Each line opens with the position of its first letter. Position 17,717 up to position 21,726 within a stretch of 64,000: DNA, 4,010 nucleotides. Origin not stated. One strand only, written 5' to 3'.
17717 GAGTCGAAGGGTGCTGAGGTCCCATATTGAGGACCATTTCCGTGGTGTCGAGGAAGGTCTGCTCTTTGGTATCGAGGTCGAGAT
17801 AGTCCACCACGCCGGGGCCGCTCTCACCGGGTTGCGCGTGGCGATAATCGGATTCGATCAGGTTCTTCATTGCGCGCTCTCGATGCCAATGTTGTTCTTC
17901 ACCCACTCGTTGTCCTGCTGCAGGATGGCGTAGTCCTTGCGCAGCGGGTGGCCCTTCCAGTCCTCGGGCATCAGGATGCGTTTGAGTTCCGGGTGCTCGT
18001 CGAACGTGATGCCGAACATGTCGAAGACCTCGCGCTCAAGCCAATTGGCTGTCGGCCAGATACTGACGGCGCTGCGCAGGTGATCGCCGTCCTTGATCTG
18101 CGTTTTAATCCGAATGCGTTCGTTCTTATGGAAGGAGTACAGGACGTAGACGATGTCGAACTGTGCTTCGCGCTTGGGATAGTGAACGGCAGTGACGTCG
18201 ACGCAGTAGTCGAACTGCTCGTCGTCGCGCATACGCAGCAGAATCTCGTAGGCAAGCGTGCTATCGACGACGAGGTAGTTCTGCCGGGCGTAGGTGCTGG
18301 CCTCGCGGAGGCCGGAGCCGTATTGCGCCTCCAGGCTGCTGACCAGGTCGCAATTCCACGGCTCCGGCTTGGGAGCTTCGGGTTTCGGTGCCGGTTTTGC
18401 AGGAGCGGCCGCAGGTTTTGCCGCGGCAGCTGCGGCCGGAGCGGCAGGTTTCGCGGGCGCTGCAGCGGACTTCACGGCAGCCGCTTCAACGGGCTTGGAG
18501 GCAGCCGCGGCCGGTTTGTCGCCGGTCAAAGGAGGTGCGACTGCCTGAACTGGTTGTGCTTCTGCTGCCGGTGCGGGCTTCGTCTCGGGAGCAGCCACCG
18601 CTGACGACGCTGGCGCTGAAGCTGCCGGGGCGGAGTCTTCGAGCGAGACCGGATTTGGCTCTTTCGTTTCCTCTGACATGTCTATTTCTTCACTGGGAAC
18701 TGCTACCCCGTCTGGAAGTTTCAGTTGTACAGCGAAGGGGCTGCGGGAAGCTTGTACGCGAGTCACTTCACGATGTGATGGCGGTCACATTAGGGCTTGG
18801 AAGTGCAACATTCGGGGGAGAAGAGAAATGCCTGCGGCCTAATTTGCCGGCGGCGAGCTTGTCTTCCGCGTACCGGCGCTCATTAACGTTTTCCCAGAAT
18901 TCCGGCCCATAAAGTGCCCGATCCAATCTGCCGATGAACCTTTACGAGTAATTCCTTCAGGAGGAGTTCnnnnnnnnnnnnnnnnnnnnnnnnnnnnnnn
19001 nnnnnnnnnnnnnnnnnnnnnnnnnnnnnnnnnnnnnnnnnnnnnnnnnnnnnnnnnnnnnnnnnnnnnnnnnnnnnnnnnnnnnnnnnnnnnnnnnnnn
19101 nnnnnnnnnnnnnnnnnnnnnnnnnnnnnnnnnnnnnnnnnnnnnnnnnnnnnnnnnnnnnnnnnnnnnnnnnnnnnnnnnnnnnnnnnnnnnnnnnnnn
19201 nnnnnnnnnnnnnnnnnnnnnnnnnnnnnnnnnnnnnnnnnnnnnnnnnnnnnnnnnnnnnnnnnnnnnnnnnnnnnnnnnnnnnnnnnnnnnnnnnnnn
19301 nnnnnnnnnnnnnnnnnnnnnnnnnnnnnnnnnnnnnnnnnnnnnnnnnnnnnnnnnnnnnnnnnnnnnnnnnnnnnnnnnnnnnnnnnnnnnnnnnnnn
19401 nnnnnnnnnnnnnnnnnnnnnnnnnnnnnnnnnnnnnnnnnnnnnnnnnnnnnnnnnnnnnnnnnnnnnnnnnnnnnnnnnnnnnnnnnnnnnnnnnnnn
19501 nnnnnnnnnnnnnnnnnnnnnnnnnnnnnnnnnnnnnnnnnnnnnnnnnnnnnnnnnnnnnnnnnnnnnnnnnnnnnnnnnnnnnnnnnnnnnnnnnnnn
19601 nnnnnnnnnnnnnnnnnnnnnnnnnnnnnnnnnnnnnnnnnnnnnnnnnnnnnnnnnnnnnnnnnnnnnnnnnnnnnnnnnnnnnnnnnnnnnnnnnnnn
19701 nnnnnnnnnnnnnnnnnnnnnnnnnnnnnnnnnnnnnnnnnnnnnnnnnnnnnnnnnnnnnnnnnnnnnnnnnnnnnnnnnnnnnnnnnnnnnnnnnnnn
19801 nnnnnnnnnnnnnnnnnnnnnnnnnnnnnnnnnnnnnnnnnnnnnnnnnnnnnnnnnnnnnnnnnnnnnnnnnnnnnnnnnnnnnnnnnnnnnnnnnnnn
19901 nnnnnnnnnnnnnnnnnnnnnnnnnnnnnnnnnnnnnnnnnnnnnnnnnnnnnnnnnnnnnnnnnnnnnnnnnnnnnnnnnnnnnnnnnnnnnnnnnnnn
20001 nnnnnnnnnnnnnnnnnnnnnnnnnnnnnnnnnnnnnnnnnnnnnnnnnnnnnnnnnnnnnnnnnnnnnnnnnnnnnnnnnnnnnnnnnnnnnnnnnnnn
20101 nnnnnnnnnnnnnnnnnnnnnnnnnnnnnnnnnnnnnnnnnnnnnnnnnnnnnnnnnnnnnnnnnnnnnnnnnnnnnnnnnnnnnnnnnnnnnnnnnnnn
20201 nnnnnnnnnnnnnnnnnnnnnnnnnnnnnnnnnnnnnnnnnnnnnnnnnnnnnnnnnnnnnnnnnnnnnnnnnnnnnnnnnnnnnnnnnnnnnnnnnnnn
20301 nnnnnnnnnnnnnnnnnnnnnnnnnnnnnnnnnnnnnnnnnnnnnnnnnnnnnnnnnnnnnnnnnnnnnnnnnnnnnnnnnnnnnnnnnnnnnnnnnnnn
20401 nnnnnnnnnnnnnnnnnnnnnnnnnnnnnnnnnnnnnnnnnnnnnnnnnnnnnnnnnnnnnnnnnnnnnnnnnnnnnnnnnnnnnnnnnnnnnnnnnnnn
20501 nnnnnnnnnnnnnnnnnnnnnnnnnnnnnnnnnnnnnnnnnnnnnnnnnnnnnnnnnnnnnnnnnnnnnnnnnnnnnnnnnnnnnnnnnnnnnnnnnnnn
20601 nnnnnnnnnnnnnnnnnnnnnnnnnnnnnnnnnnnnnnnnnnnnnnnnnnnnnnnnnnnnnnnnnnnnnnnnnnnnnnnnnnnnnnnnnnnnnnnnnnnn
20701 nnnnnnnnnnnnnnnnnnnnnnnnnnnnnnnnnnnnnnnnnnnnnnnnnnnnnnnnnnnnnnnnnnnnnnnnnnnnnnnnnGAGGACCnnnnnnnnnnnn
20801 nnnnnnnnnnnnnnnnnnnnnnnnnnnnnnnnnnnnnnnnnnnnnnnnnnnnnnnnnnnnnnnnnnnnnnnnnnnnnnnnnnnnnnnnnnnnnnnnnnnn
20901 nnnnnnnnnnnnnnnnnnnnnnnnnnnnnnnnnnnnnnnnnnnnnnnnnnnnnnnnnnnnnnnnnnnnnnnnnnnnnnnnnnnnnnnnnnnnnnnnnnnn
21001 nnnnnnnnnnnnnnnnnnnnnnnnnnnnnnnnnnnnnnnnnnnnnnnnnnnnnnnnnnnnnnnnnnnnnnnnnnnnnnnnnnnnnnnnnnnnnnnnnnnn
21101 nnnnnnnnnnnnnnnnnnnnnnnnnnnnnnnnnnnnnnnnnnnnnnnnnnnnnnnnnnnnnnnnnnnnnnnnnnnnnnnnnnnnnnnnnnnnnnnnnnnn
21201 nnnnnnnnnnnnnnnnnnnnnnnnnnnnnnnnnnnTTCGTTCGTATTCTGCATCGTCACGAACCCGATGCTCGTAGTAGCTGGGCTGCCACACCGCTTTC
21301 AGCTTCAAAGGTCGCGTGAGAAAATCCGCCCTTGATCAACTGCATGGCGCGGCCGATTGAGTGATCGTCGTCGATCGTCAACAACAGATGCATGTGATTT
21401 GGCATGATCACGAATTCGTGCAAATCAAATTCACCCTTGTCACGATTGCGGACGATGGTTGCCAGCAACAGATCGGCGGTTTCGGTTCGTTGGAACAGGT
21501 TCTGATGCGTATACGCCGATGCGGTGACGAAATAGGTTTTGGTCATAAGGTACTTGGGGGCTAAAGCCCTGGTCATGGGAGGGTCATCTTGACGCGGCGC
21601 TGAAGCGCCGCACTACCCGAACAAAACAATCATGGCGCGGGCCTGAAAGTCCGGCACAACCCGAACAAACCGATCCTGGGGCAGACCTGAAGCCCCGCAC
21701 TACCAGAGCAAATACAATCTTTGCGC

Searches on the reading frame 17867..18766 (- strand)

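Call 51: search_protein_families(library=pfam, proteins=[window:17867-18766:-])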
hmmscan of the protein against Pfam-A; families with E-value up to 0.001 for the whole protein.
window:17867-18766:- (299 aa): 1 family
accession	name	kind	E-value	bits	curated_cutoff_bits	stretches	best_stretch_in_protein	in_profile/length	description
PF00329.25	Complex1_30kDa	-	1.6e-42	145.4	22.5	1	167-281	3-120/124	Respiratory-chain NADH dehydrogenase, 30 Kd subunit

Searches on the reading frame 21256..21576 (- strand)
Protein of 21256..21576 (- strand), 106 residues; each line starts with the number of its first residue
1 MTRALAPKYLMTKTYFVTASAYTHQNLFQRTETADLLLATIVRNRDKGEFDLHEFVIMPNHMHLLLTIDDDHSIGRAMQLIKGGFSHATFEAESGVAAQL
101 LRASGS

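Call 14: search_protein_families(library=pfam, proteins=[window:21256-21576:-])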
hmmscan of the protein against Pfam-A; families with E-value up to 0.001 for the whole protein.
window:21256-21576:- (106 aa): 1 family
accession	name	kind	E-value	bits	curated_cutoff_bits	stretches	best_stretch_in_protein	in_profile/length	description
PF01797.21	Y1_Tnp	-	3.1e-08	34.2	23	1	25-94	17-85/121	Transposase IS200 like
